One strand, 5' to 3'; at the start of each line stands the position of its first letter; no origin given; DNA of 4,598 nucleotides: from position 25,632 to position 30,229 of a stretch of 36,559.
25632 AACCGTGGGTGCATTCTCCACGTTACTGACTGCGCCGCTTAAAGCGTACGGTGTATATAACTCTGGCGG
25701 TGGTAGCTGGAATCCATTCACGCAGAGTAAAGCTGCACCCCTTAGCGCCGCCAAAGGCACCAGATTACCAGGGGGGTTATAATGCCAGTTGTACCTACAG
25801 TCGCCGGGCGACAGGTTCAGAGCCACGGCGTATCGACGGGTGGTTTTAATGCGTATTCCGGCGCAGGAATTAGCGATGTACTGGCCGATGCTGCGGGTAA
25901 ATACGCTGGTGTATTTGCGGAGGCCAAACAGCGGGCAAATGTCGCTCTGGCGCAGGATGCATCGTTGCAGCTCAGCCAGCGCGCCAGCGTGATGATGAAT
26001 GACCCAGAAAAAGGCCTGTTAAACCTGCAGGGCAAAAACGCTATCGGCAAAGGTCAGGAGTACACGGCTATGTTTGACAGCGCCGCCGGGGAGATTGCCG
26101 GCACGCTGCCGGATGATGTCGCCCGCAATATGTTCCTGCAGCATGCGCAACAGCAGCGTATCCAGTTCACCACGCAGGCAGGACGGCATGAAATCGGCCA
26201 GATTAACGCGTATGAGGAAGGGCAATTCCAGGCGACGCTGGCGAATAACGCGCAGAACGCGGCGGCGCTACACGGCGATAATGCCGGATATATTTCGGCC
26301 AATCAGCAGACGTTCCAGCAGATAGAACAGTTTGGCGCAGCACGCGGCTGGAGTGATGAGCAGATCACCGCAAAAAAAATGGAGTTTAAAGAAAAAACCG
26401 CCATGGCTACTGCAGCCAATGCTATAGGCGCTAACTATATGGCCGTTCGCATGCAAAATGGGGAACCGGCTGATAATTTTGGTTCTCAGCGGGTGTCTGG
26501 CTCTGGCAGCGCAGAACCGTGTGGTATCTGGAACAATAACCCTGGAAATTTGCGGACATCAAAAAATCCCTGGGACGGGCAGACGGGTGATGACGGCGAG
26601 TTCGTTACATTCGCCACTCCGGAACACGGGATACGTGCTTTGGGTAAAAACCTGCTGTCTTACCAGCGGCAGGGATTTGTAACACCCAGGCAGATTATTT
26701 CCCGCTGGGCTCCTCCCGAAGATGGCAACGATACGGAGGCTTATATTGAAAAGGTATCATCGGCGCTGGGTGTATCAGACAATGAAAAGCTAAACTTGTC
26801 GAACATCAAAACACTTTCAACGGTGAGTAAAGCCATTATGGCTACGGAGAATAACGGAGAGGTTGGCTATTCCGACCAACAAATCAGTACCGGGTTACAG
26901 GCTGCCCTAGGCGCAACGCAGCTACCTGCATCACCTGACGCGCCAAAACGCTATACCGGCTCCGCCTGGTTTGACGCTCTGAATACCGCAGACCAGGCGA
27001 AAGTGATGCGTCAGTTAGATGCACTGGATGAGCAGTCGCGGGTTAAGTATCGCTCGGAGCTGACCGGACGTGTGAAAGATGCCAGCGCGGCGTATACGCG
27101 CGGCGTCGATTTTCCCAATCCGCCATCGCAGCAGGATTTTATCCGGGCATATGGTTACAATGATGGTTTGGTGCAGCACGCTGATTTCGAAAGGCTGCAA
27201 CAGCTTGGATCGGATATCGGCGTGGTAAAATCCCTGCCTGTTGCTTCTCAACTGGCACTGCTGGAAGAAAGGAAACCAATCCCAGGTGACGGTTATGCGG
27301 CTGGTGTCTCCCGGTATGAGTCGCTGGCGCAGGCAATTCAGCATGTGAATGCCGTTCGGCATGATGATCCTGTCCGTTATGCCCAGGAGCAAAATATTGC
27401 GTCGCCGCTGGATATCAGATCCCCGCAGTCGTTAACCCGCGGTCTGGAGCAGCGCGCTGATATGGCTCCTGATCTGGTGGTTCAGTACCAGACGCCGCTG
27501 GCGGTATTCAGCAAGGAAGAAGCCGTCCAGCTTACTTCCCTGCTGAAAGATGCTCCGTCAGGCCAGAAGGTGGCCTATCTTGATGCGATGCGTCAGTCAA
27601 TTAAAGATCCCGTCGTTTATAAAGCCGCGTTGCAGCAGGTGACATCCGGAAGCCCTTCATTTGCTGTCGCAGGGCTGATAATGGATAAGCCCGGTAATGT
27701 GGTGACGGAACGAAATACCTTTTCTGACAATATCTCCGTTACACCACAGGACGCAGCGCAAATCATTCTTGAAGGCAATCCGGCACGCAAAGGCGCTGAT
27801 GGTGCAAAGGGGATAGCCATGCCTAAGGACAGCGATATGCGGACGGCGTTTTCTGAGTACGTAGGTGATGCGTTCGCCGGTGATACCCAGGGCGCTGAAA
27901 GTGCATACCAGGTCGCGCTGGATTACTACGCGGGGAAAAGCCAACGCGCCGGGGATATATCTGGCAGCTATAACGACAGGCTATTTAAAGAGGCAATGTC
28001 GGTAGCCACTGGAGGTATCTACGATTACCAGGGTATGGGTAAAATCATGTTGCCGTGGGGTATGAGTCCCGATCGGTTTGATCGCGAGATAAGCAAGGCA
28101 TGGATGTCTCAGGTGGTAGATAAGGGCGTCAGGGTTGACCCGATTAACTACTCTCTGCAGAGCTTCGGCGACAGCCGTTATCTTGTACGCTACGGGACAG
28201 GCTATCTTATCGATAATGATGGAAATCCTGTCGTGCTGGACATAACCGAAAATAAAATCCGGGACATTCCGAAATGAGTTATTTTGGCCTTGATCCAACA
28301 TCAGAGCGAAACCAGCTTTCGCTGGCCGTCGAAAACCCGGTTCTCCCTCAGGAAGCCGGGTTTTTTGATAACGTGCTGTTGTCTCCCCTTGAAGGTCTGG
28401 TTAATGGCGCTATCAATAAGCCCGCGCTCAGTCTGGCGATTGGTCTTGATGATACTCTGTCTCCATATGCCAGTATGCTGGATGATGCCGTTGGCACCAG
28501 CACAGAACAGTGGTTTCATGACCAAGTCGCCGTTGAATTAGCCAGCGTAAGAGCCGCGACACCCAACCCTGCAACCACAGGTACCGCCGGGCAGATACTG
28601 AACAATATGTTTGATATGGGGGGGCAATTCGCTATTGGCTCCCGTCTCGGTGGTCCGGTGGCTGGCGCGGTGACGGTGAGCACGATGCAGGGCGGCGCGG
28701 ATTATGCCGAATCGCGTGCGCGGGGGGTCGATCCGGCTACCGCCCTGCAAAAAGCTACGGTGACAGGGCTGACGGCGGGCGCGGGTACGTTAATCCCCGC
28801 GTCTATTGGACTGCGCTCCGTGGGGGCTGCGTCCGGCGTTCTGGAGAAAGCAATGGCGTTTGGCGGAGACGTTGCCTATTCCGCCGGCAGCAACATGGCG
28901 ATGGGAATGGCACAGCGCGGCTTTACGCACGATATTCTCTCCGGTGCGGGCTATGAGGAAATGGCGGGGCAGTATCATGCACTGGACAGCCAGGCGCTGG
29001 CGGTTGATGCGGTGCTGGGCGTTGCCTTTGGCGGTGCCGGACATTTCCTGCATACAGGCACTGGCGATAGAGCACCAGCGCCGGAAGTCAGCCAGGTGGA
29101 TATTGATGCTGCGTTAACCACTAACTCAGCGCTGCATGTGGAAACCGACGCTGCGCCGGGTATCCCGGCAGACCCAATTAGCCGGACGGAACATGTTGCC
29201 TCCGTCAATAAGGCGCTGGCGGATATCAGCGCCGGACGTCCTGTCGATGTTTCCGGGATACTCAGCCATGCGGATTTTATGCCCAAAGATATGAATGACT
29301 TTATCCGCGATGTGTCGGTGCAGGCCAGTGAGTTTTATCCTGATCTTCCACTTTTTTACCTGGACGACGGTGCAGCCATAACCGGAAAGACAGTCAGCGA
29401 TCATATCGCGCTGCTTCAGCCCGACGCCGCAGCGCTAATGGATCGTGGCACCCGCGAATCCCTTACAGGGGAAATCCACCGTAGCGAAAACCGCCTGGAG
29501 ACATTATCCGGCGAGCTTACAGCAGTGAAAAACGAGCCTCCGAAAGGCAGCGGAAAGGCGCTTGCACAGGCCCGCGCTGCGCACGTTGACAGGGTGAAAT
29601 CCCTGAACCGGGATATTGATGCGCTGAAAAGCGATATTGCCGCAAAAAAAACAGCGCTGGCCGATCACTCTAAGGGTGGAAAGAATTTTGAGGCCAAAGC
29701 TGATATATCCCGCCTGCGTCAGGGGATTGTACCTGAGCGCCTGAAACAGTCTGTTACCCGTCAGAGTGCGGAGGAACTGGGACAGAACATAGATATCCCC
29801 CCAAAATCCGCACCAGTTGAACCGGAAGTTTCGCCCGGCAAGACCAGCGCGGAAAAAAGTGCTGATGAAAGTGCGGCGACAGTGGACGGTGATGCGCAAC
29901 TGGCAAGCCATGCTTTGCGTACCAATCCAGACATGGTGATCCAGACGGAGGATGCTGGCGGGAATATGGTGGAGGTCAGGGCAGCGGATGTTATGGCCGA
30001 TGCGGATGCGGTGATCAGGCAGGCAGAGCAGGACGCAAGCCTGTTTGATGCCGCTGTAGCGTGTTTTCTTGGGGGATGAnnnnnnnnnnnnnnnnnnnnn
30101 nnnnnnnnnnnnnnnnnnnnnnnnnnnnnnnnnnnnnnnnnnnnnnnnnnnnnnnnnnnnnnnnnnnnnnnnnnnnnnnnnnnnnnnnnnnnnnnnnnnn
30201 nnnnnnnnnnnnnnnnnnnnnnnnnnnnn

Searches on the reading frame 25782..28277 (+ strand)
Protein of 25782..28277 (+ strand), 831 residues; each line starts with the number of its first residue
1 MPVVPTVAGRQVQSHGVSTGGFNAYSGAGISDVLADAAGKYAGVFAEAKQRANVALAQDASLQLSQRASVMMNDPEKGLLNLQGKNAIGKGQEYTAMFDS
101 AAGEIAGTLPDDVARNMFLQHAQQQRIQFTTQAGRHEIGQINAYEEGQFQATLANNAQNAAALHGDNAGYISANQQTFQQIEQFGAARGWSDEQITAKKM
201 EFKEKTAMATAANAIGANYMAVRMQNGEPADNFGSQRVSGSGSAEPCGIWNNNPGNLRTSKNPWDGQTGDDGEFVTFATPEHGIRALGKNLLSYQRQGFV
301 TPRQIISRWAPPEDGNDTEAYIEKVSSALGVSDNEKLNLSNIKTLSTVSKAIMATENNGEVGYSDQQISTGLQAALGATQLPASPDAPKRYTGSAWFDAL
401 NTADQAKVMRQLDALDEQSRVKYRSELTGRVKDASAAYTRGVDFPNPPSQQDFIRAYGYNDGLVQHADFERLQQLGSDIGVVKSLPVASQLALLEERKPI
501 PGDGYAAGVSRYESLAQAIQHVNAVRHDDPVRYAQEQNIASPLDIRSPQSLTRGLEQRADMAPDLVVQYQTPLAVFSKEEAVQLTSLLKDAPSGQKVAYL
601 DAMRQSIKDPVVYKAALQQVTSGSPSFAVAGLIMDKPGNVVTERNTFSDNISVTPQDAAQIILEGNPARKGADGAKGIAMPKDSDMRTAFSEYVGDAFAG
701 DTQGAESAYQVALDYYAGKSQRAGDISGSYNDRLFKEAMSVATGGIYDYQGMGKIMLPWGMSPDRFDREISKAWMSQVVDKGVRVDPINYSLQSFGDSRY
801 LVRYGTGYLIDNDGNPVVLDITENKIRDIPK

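Call 5: search_protein_families(library=pfam, proteins=[window:25782-28277:+], max_evalue=0.01)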
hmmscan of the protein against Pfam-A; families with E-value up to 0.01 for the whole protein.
window:25782-28277:+ (831 aa): 0 families

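Call 13: search_protein_families(library=phrogs, proteins=[window:25782-28277:+], max_evalue=0.00001)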
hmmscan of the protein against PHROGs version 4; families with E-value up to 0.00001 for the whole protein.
window:25782-28277:+ (831 aa): 10 families
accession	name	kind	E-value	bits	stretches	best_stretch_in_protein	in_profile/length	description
phrog_992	-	head and packaging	5.8e-212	707.4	1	1-825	1-760/764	head protein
phrog_1044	-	lysis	2.8e-112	377.6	1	1-563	1-560/900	endolysin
phrog_19141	-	unknown function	1.2e-93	315.8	1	1-218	1-218/479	-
phrog_36437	-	unknown function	1.1e-75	256.2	1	1-218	1-218/374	-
phrog_35810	-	unknown function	1.6e-70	238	1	634-827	1-194/201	-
phrog_873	-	head and packaging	5.4e-49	168.4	1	186-408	285-522/1277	endolysin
phrog_2276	-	tail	6.5e-22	79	1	170-374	465-613/673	tail length tape measure protein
phrog_7694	-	unknown function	5e-16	59.6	1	171-358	428-617/675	-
phrog_10475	-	lysis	3.4e-15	56.7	1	3-198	3-214/700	endolysin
phrog_7182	-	other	1e-14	54.8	1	272-361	688-783/1228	tail injection transglycosylase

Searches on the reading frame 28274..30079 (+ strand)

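Call 5: search_protein_families(library=pfam, proteins=[window:28274-30079:+], max_evalue=0.01)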
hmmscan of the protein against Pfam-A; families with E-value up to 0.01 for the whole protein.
window:28274-30079:+ (601 aa): 0 families

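Call 13: search_protein_families(library=phrogs, proteins=[window:28274-30079:+], max_evalue=0.00001)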
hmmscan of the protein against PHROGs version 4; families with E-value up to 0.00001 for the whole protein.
window:28274-30079:+ (601 aa): 3 families
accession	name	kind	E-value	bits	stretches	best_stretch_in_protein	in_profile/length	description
phrog_1145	-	unknown function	3.5e-136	456.5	1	1-600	1-593/594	-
phrog_14422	-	unknown function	2.9e-23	83.8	1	91-326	72-298/401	-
phrog_11561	-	unknown function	3.2e-21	76.4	1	26-327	24-293/853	-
